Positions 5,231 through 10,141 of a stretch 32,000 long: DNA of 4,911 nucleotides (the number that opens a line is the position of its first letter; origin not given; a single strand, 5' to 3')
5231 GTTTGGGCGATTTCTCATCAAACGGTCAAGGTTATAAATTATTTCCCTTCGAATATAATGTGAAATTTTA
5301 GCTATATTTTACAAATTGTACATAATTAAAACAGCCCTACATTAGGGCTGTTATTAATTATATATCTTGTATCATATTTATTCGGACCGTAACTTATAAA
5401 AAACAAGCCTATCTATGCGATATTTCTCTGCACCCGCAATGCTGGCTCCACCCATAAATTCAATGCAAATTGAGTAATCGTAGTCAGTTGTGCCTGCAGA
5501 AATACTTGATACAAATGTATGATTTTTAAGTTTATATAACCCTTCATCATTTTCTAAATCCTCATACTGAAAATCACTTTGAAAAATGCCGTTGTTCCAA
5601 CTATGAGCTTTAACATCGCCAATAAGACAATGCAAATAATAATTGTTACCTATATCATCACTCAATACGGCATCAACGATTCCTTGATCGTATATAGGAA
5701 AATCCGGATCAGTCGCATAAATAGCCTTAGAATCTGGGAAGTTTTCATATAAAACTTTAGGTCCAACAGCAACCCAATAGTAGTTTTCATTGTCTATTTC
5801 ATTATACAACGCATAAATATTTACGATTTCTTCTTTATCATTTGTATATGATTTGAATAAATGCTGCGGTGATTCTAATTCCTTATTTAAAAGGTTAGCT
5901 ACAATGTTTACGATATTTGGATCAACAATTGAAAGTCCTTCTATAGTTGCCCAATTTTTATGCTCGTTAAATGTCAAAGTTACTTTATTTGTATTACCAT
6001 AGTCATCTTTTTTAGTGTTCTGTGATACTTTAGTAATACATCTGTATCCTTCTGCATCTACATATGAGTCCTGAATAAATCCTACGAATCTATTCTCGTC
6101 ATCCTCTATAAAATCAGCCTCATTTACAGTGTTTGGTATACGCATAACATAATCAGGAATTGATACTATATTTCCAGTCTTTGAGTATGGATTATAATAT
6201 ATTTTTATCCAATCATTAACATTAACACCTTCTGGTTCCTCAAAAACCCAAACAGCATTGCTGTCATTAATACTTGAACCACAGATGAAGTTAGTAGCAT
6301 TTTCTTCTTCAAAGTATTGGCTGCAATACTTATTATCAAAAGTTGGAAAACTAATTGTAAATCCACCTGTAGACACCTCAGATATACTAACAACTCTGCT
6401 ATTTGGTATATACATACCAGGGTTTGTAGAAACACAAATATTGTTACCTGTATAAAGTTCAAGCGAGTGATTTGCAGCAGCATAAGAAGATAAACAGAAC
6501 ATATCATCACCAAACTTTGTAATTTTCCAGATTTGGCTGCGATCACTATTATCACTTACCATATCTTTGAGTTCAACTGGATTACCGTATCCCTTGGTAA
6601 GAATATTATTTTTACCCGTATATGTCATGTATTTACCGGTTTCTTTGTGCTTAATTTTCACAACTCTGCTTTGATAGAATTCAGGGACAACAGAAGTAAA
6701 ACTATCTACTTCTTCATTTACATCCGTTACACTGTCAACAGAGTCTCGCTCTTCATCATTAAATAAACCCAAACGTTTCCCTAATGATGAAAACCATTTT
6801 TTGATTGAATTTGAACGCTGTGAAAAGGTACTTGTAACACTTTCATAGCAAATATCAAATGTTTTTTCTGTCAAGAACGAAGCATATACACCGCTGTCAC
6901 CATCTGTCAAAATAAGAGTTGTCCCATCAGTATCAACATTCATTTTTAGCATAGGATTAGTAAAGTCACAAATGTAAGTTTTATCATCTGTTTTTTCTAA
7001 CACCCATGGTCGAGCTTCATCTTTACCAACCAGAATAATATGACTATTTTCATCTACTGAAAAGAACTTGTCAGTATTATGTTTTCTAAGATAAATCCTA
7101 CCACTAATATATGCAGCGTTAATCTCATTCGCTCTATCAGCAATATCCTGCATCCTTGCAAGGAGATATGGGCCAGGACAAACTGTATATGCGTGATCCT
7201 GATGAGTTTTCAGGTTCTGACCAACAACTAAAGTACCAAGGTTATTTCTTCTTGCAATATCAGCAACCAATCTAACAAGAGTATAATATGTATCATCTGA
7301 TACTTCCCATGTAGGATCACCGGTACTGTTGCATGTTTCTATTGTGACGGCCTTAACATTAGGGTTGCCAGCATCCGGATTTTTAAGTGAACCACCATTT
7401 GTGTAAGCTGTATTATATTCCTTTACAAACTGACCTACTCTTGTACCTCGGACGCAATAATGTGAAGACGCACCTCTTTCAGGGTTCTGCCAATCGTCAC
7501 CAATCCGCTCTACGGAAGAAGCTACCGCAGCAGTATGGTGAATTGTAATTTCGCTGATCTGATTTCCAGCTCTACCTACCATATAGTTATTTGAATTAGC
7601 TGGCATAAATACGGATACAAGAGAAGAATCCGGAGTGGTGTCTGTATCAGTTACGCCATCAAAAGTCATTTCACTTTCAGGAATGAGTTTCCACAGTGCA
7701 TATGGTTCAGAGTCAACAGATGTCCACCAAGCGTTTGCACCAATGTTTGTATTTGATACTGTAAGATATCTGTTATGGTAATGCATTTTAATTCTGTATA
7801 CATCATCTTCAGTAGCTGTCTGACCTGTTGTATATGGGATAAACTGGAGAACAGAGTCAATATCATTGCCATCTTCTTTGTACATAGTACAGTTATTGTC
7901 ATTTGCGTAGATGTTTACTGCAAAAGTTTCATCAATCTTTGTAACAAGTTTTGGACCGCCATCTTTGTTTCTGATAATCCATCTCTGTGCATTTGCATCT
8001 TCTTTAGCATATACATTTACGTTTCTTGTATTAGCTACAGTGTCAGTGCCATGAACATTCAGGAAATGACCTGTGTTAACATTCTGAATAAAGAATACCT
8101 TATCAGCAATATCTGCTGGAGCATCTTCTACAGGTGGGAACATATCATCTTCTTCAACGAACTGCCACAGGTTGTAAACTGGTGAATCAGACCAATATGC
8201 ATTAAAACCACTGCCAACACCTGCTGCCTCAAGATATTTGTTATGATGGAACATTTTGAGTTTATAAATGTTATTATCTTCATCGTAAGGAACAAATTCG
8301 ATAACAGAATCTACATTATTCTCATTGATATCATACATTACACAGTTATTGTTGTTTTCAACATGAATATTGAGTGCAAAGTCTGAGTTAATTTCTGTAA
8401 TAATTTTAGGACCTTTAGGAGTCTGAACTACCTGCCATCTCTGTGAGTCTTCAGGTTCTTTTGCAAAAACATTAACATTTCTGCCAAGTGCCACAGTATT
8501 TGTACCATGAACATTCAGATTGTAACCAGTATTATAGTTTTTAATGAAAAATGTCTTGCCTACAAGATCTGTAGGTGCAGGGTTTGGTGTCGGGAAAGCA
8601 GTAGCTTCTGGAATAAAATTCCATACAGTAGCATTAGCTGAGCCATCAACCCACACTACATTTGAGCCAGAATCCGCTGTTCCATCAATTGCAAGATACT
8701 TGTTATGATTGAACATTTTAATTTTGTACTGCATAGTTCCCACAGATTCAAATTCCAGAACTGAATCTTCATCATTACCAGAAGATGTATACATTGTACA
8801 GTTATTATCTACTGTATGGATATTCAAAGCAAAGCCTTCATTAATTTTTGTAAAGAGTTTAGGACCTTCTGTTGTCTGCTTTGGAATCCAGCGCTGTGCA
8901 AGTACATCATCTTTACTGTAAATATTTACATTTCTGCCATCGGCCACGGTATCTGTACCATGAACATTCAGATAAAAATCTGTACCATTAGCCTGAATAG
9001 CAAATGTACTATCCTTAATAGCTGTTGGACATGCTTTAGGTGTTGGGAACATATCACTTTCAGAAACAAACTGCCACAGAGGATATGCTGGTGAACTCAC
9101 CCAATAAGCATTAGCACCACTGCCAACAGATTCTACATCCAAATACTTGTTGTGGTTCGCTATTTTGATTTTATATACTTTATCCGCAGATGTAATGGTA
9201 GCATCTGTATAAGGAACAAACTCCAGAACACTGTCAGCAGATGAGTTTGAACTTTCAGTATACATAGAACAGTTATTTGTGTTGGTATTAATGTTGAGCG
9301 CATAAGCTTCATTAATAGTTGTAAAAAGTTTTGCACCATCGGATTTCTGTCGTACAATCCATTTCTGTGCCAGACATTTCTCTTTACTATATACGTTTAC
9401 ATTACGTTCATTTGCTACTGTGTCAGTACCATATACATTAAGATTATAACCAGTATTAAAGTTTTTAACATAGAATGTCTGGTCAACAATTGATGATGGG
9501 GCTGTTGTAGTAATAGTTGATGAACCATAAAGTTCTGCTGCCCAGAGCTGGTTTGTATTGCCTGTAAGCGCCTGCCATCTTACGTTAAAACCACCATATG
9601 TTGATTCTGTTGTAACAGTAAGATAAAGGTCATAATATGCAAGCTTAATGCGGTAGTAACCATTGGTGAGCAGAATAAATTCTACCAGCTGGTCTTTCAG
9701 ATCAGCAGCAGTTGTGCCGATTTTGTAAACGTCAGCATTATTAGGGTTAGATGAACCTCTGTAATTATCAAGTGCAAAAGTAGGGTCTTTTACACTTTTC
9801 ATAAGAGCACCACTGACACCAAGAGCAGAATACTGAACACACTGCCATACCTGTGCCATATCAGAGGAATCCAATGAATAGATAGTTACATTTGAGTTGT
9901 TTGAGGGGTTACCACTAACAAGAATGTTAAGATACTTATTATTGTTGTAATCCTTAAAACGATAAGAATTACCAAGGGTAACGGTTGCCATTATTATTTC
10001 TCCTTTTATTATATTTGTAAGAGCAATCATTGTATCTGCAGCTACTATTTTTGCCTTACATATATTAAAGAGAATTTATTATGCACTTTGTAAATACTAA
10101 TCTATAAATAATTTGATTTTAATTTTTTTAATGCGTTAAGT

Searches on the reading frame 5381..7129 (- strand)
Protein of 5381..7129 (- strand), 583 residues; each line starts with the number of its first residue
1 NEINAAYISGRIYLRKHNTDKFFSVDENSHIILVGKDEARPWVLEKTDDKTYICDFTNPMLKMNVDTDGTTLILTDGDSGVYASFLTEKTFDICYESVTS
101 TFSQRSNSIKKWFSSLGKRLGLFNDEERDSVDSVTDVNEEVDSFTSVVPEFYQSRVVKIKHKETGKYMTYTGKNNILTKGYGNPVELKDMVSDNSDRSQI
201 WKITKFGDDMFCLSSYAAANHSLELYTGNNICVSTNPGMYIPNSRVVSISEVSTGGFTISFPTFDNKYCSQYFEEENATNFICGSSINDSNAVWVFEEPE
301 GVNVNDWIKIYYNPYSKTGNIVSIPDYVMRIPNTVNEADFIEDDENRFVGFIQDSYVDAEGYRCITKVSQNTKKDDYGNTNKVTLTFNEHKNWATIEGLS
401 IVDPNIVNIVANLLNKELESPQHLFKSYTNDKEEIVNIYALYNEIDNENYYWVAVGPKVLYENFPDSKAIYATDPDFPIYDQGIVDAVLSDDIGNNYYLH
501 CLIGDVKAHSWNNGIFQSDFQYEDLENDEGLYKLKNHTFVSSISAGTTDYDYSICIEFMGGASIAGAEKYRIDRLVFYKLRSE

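Call 68: search_solved_structures(query=window:5381-7129:-, max_evalue=0.01)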
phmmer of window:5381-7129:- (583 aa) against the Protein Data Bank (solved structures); distinct sequences matched with E-value up to 0.01: 0.

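Call 69: search_protein_families(library=phrogs, proteins=[window:5381-7129:-], max_evalue=0.001)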
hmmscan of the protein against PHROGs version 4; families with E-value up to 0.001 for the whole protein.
window:5381-7129:- (583 aa): 0 families

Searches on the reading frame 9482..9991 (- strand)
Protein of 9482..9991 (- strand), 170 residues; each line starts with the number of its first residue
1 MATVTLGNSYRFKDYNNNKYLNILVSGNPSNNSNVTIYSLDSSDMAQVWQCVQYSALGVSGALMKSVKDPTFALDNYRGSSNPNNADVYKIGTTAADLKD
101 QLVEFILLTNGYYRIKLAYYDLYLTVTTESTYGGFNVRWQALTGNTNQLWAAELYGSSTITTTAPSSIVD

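Call 83: find_homologous_proteins(query=window:9482-9991:-, max_evalue=0.00001)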
Query window:9482-9991:- (170 aa): 4 proteins with E <= 0.00001 among 53 candidates.
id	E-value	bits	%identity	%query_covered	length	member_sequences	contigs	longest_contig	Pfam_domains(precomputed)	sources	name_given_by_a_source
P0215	7.4e-106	369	100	100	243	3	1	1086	PF14200.13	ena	-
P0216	2.3e-73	263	82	88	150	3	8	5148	PF14200.13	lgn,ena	-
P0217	3.1e-65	237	84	79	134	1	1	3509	-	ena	-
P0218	3.6e-57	211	64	93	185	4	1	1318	PF14200.13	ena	-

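Call 84: find_encoding_contigs(protein=P0216, flank=3000, max_places=8)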
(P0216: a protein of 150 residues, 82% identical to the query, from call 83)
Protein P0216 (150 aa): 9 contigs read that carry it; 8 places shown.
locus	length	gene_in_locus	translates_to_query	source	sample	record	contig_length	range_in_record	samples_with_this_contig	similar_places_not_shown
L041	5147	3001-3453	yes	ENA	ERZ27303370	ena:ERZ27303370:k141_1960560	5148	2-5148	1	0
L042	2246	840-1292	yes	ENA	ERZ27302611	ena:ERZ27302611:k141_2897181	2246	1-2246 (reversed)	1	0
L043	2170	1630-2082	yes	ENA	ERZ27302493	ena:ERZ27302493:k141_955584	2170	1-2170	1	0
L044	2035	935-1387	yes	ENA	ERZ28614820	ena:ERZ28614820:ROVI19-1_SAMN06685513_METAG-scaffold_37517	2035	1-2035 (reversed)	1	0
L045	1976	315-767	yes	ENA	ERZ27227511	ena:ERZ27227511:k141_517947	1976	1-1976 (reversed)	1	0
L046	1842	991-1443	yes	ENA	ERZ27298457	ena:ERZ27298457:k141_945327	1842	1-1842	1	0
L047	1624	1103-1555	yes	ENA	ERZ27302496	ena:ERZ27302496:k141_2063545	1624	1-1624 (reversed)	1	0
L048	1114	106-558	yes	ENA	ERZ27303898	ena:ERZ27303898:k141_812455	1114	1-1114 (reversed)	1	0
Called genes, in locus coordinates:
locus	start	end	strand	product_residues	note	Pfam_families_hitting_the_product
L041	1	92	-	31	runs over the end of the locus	?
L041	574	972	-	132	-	-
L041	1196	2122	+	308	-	PF14200:RicinB_lectin_2 (weak), PF13529:Peptidase_C39_2 (weak)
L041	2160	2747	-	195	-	-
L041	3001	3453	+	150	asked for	PF14200:RicinB_lectin_2 (faint)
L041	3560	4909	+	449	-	-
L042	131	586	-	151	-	-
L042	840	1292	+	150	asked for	PF14200:RicinB_lectin_2 (faint)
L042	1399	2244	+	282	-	?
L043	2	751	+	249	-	?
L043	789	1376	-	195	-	-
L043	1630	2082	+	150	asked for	PF14200:RicinB_lectin_2 (faint)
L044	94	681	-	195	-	-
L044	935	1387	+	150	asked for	PF14200:RicinB_lectin_2 (faint)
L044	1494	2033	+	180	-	?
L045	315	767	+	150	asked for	PF14200:RicinB_lectin_2 (faint)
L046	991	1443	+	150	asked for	PF14200:RicinB_lectin_2 (faint)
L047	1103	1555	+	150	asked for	PF14200:RicinB_lectin_2 (faint)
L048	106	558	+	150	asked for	PF14200:RicinB_lectin_2 (faint)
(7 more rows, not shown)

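Call 85: find_encoding_contigs(protein=P0218, flank=3000, max_places=4)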
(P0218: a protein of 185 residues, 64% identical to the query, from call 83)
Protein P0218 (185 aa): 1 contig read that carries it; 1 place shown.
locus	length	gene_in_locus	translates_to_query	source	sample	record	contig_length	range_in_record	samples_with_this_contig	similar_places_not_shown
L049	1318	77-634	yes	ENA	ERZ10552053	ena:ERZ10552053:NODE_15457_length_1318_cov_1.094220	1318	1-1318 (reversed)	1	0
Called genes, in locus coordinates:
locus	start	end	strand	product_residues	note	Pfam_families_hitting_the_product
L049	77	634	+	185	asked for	PF14200:RicinB_lectin_2 (faint)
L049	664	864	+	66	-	-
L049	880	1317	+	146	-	?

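Call 86: find_encoding_contigs(protein=P0217, flank=3000, max_places=4)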
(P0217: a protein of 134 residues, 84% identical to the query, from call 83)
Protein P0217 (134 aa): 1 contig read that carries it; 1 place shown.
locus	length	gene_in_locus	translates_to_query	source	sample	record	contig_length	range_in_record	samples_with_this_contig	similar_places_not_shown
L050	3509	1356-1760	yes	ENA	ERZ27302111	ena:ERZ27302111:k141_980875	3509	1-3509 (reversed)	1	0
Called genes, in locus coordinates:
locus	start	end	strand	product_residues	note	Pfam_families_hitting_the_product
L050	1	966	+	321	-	?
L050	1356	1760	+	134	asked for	-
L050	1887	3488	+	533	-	PF14200:RicinB_lectin_2 (faint)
